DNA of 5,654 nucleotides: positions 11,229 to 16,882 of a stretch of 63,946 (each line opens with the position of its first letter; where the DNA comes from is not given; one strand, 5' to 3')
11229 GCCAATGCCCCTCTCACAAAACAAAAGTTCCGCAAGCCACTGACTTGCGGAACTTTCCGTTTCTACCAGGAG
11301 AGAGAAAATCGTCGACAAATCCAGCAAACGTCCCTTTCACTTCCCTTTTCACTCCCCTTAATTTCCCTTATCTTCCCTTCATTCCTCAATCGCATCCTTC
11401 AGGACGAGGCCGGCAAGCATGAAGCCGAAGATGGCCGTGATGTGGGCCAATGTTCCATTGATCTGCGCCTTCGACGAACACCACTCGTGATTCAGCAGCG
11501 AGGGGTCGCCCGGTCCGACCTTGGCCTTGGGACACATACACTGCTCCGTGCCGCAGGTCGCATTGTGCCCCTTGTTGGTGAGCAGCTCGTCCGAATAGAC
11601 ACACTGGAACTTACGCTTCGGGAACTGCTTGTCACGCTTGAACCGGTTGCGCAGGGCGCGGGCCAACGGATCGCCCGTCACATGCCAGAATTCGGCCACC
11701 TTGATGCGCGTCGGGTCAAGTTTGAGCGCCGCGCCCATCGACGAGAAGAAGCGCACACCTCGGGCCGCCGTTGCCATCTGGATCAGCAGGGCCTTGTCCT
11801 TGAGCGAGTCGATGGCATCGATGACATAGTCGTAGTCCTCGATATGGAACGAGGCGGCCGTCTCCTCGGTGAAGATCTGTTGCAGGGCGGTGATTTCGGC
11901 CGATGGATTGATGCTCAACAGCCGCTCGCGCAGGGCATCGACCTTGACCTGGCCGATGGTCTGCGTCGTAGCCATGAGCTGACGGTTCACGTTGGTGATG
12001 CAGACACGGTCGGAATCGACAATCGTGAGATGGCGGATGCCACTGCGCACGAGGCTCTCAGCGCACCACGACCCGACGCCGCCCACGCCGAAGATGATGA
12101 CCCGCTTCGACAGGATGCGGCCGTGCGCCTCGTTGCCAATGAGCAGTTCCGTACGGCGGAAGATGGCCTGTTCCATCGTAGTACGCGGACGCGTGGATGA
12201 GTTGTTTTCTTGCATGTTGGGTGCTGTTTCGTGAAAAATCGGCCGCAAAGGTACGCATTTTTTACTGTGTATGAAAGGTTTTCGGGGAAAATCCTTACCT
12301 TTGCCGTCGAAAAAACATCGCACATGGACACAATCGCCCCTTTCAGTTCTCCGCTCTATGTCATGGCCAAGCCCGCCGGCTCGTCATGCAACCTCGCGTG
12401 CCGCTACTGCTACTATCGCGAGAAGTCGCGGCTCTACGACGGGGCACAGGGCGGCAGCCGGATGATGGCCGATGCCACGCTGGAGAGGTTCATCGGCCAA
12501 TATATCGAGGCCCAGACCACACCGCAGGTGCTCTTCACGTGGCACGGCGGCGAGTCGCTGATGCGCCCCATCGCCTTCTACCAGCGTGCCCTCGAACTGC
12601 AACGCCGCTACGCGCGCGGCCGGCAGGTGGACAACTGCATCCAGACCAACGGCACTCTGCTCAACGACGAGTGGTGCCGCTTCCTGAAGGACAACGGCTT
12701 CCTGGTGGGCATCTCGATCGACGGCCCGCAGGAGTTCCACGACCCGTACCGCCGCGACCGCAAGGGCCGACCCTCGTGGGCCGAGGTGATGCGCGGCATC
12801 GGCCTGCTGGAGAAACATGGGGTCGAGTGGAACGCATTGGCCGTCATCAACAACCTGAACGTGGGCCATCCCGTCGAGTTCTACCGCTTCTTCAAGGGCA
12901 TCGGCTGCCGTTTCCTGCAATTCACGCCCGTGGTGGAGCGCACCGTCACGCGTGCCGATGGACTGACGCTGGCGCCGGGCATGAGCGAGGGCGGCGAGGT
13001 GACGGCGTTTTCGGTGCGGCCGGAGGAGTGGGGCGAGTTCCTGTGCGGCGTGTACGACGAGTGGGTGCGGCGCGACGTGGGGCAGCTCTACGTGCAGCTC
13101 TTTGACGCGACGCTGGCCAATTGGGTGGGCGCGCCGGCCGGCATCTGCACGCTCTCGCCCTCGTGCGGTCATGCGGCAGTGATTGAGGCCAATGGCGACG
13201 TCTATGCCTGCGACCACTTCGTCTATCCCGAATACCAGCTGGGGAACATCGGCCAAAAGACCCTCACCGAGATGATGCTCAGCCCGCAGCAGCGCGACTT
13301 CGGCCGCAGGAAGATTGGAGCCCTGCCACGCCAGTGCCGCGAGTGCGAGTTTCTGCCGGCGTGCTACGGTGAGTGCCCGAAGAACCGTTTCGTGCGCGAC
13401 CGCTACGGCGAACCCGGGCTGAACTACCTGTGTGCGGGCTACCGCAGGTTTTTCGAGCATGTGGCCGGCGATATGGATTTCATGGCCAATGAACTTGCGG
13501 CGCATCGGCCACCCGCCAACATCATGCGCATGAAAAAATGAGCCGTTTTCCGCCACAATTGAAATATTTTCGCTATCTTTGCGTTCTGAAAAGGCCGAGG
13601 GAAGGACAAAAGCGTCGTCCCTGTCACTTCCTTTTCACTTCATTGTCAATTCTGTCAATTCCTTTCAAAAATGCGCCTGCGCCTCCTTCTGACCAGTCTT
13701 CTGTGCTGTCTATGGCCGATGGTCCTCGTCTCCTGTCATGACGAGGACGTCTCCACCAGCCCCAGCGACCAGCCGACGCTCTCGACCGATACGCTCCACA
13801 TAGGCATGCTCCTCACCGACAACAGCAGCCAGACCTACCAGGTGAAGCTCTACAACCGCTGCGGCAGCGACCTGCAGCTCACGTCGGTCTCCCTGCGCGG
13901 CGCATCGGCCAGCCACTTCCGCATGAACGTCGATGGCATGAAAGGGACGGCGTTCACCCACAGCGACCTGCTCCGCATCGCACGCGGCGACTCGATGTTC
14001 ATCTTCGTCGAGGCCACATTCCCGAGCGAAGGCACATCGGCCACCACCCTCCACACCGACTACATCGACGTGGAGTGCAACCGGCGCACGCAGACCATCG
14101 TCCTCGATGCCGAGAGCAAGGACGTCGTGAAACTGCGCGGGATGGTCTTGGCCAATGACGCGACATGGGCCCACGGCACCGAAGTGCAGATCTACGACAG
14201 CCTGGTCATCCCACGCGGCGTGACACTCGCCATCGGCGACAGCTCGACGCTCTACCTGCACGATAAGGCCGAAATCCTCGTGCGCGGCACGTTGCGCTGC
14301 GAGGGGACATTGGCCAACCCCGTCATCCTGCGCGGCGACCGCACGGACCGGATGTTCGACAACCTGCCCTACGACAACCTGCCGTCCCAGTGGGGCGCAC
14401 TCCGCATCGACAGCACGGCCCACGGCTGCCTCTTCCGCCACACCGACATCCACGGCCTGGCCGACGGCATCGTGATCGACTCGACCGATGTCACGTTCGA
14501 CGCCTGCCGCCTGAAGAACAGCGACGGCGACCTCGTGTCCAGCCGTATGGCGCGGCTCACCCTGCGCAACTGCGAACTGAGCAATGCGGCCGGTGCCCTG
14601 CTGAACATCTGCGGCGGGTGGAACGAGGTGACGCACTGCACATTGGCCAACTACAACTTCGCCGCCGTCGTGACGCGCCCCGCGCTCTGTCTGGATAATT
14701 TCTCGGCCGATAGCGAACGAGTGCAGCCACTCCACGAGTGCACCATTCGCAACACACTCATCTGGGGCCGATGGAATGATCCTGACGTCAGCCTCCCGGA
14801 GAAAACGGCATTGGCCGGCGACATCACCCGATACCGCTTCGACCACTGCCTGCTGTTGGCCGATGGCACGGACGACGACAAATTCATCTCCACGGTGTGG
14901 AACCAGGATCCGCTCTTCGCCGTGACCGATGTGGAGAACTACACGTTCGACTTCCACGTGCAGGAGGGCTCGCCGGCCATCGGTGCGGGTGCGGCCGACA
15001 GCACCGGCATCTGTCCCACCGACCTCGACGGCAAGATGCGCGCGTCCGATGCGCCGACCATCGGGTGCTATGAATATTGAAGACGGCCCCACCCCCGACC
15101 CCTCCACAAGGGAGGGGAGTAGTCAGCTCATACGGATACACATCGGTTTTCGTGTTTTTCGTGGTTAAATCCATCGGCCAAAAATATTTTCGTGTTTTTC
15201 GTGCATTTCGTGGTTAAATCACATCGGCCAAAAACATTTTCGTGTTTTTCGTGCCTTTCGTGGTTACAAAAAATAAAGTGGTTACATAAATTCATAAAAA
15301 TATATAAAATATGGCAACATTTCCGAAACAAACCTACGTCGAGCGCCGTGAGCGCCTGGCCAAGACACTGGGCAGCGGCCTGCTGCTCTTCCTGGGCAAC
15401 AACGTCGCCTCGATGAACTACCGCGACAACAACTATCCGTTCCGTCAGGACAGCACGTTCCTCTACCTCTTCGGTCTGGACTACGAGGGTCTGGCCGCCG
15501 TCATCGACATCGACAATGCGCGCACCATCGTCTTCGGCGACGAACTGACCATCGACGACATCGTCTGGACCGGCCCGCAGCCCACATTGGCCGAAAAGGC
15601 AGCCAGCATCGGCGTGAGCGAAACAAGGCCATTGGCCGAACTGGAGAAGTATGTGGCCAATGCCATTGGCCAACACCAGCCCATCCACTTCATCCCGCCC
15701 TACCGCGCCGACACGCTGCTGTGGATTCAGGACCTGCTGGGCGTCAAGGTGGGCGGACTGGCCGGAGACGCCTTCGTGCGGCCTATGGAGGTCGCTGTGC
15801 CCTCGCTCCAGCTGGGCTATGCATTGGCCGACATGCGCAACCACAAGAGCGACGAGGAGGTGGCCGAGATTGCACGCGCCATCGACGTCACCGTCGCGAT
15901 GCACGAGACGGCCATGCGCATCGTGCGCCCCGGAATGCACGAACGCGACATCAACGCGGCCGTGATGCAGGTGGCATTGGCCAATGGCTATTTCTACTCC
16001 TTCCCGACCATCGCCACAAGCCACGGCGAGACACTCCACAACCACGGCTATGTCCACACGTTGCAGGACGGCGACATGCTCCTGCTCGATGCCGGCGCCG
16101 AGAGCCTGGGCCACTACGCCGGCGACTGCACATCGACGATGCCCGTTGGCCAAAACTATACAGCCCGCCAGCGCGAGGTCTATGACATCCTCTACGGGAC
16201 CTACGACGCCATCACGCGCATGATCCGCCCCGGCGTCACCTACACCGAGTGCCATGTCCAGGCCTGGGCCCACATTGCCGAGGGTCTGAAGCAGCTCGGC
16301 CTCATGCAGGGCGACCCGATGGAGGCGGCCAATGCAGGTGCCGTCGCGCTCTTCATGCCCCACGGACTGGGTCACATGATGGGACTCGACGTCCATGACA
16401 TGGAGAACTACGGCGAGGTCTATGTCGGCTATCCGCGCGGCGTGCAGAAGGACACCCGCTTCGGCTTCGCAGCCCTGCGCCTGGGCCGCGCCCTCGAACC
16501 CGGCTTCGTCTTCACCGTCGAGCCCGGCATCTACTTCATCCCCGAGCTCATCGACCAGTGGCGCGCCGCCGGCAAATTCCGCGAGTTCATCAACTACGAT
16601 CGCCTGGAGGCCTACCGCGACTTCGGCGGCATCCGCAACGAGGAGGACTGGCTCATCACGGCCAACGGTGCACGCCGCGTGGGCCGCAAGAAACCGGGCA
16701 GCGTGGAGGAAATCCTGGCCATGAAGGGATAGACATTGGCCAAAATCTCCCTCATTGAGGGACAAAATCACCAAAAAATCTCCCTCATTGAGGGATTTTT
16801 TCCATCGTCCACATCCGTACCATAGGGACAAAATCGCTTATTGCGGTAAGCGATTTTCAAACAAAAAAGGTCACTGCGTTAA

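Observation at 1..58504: Hyper-abundant palindrome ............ (core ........, degenerate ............) saturates the host part of the window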

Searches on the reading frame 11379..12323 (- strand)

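Call 32: search_protein_families(library=pfam, proteins=[window:11379-12323:-], max_evalue=0.00001)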
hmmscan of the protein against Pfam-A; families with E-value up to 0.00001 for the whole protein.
window:11379-12323:- (314 aa): 1 family
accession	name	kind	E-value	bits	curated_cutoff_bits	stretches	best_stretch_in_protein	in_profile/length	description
PF00899.27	ThiF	-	2.1e-37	129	28.1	1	61-309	9-200/238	ThiF family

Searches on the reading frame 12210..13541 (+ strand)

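Call 32: search_protein_families(library=pfam, proteins=[window:12210-13541:+], max_evalue=0.00001)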
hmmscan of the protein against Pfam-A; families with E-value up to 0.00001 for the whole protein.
window:12210-13541:+ (443 aa): 2 families
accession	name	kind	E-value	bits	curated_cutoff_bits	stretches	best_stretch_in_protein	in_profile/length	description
PF04055.27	Radical_SAM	-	4.4e-21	76.2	29.5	1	59-227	6-165/166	Radical SAM superfamily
PF13186.11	SPASM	-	5.4e-11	43.1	21.5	1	321-380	6-67/67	Iron-sulfur cluster-binding domain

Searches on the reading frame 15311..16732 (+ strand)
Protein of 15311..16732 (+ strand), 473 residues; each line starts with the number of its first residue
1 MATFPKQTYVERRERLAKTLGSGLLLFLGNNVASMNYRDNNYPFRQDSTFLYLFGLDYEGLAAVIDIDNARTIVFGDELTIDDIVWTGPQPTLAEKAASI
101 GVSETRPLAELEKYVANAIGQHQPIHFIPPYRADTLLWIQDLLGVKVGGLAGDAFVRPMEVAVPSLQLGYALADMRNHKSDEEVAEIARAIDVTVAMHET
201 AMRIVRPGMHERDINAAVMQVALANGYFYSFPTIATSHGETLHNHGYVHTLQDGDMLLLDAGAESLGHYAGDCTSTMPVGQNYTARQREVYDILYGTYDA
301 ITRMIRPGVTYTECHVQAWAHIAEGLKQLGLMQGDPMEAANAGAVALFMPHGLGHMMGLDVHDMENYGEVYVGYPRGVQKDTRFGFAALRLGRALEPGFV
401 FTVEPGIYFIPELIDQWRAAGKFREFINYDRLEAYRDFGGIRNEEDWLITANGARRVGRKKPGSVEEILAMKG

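Call 32: search_protein_families(library=pfam, proteins=[window:15311-16732:+], max_evalue=0.00001)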
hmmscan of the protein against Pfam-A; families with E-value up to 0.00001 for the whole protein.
window:15311-16732:+ (473 aa): 2 families
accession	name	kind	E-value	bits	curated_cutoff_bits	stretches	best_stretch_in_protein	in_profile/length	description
PF00557.29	Peptidase_M24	-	7.3e-46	157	23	1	186-451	2-208/208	Metallopeptidase family M24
PF05195.22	AMP_N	-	2.1e-27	95.7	24.6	1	9-125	1-120/121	Aminopeptidase P, N-terminal domain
